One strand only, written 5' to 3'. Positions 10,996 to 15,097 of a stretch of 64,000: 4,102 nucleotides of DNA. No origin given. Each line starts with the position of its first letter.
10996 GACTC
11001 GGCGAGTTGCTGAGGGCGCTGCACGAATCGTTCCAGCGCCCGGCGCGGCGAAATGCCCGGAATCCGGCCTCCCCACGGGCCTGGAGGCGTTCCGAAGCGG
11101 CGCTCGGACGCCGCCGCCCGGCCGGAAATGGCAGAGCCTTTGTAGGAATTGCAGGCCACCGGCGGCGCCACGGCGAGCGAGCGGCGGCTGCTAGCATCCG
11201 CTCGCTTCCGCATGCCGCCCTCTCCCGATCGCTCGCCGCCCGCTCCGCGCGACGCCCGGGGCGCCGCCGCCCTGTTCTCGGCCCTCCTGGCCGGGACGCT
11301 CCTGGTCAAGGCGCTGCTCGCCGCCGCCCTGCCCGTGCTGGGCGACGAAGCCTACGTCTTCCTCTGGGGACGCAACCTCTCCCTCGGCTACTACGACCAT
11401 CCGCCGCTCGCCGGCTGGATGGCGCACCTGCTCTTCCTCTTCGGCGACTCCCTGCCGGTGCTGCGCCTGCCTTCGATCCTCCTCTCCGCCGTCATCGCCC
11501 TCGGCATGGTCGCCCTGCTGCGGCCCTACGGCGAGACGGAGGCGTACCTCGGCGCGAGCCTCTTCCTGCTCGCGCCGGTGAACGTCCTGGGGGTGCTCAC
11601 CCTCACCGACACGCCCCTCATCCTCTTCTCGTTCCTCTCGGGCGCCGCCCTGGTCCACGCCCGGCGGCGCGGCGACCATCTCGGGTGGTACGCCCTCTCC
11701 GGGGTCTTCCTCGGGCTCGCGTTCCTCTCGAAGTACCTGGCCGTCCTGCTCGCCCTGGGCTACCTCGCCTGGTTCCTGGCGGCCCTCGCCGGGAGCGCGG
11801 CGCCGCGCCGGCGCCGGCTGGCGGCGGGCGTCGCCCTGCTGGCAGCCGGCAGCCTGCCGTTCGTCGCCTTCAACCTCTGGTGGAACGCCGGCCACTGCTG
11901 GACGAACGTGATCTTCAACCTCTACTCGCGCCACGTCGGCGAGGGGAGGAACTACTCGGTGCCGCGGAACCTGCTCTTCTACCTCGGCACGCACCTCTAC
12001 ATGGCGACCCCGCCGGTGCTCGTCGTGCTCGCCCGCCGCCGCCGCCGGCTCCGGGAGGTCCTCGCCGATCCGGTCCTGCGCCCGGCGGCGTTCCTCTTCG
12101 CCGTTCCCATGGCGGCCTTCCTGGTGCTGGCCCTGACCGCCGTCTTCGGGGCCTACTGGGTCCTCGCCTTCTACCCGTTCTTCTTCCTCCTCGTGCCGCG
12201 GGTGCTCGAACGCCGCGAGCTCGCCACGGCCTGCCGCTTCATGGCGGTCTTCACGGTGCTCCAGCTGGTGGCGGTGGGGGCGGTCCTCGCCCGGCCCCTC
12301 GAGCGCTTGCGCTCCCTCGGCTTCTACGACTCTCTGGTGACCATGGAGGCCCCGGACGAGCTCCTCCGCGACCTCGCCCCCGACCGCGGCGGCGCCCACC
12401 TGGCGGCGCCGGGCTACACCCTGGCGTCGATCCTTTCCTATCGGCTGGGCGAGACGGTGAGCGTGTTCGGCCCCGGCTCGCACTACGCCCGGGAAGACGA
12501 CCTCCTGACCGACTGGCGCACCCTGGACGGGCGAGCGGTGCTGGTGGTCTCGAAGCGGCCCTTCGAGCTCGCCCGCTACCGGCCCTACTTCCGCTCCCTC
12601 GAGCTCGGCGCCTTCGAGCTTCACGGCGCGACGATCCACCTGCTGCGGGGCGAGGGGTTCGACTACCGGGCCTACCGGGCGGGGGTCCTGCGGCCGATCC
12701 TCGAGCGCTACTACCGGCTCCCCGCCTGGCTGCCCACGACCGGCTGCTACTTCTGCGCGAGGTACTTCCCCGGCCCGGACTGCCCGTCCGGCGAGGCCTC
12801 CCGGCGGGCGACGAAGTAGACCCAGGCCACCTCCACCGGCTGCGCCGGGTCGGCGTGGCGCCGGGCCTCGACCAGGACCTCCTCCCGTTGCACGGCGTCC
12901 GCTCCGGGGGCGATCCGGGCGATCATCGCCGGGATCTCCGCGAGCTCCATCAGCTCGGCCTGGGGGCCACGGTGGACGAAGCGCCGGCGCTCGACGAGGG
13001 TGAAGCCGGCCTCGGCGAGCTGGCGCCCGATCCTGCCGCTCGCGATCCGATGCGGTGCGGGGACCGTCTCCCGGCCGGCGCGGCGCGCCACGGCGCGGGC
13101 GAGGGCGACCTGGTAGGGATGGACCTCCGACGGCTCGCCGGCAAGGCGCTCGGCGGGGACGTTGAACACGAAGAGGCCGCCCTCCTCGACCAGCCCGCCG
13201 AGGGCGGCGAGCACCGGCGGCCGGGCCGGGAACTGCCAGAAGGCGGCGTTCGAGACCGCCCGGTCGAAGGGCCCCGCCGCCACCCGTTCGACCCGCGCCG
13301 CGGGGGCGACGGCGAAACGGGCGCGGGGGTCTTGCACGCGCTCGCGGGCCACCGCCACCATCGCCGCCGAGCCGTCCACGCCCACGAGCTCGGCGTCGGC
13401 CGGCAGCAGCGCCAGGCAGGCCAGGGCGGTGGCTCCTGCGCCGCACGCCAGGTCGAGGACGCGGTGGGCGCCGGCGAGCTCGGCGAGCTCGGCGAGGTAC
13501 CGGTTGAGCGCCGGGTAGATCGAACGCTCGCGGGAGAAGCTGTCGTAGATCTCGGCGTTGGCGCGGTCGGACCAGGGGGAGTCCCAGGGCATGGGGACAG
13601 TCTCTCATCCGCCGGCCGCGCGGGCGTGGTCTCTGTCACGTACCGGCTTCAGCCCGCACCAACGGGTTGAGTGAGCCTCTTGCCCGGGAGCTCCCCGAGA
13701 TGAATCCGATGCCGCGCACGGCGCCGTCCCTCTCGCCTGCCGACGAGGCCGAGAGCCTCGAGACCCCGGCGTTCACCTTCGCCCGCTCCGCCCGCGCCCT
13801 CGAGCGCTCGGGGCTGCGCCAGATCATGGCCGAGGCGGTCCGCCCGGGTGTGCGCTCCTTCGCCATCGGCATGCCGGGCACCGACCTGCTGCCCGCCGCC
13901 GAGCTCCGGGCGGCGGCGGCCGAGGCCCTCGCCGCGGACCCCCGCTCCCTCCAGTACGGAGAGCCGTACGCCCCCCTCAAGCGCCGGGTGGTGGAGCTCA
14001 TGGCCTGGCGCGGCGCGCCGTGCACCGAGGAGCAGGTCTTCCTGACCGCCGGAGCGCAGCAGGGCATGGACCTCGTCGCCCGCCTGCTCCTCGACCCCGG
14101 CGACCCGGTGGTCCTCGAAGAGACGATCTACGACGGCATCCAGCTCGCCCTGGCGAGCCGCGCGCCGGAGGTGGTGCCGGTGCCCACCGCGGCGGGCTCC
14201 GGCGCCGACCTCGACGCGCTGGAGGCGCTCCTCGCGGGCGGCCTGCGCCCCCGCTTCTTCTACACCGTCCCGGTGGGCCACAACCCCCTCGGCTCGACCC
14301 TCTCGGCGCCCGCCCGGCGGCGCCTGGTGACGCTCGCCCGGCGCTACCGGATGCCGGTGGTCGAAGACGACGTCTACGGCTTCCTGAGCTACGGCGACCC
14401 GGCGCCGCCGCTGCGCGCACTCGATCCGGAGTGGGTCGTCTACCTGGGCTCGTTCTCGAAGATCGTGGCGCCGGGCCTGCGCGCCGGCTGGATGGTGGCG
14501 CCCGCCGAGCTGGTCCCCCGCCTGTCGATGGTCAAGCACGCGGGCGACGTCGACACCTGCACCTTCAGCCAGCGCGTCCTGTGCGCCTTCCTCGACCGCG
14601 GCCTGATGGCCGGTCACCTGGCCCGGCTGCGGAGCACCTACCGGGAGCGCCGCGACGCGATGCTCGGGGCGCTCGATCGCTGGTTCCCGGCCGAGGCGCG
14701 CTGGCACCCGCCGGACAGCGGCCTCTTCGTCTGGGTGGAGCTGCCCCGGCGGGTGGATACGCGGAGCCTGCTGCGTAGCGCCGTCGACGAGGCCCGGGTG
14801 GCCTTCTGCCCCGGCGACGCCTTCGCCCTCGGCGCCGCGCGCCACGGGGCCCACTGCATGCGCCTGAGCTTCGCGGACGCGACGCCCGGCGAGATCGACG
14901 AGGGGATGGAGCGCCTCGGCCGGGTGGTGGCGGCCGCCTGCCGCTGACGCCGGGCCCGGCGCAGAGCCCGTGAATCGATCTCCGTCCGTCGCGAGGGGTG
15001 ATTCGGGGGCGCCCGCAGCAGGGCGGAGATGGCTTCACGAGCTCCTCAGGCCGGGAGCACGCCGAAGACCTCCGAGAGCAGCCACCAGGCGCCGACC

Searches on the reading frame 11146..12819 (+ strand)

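Call 21: search_protein_families(library=pfam, proteins=[window:11146-12819:+], max_evalue=0.001)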
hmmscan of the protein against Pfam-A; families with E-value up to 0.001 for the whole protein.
window:11146-12819:+ (557 aa): 1 family
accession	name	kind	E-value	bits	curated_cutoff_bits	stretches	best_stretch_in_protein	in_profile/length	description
PF13231.12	PMT_2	-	1.5e-19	71.3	26.1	1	84-246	1-160/160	Dolichyl-phosphate-mannose-protein mannosyltransferase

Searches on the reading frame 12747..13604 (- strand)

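Call 21: search_protein_families(library=pfam, proteins=[window:12747-13604:-], max_evalue=0.001)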
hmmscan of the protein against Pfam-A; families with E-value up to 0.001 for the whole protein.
window:12747-13604:- (285 aa): 6 families
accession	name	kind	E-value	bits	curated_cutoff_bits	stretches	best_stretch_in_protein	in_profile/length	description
PF13649.12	Methyltransf_25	-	6.3e-13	49.7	27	1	49-143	1-97/97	Methyltransferase domain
PF08241.18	Methyltransf_11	-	2.9e-11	44.3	21.2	1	50-147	1-95/95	Methyltransferase domain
PF13847.12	Methyltransf_31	-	3.7e-10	40.1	27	1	46-151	4-113/145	Methyltransferase domain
PF08242.18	Methyltransf_12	-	6.5e-10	40.1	30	1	50-145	1-98/98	Methyltransferase domain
PF13489.12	Methyltransf_23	-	2.7e-08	34.1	27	1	33-205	9-163/164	Methyltransferase domain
PF05175.20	MTS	-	1.2e-06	28.7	23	1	45-122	31-108/170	Methyltransferase small domain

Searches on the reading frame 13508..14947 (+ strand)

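Call 21: search_protein_families(library=pfam, proteins=[window:13508-14947:+], max_evalue=0.001)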
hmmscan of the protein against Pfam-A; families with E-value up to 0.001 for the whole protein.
window:13508-14947:+ (479 aa): 1 family
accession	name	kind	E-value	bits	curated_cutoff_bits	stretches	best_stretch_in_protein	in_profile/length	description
PF00155.27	Aminotran_1_2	-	2.3e-33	116.3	19.7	1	130-470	19-361/361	Aminotransferase class I and II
